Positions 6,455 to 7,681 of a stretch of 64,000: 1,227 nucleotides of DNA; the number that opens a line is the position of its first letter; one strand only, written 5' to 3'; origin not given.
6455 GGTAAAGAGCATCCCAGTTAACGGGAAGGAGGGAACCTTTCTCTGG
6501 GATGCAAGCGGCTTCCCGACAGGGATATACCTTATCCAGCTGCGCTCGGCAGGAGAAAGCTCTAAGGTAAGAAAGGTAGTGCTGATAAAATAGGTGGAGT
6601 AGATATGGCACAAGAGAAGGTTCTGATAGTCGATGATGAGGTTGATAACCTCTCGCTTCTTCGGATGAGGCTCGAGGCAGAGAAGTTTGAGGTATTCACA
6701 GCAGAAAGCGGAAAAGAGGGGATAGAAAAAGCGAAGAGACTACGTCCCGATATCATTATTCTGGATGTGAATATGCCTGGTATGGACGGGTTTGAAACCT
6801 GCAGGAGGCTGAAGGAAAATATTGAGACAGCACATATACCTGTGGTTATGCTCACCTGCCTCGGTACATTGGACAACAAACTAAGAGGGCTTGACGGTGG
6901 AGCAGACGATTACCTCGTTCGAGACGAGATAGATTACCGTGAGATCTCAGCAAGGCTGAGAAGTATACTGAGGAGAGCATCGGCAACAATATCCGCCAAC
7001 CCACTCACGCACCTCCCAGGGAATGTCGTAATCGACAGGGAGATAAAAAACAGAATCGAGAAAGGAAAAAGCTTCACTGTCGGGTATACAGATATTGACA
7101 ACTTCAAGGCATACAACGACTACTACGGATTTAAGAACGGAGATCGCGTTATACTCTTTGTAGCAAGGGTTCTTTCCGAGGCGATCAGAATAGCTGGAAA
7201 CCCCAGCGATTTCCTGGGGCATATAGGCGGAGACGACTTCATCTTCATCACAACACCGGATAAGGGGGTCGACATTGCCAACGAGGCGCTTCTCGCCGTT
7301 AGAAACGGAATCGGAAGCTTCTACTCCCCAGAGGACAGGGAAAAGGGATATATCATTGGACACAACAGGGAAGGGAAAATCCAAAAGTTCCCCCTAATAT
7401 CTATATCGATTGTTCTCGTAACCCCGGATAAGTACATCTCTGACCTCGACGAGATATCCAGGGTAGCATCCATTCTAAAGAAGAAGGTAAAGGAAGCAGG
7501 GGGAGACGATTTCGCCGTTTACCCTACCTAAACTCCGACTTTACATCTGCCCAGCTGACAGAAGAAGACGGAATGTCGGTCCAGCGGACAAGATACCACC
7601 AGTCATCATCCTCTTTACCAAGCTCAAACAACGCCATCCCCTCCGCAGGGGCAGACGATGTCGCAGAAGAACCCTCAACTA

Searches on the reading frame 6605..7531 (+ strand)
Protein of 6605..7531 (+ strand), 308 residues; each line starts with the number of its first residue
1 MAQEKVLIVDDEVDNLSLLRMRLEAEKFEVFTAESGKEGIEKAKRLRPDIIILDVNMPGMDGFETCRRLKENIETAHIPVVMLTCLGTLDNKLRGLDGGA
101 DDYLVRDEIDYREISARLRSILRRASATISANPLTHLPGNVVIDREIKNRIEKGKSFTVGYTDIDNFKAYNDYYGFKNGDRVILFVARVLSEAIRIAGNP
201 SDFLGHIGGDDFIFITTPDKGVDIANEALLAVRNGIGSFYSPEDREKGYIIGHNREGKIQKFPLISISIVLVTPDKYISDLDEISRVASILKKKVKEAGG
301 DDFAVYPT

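Call 10: search_protein_families(library=pfam, proteins=[window:6605-7531:+], max_evalue=0.001)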
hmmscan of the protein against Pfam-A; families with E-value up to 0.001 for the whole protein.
window:6605-7531:+ (308 aa): 2 families
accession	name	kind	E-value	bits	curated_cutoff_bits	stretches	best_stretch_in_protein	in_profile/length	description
PF00072.30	Response_reg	-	3.2e-26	92.1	30.2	1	6-107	1-100/111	Response regulator receiver domain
PF00990.26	GGDEF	-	6e-15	55.8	23.8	1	133-217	5-89/161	Diguanylate cyclase, GGDEF domain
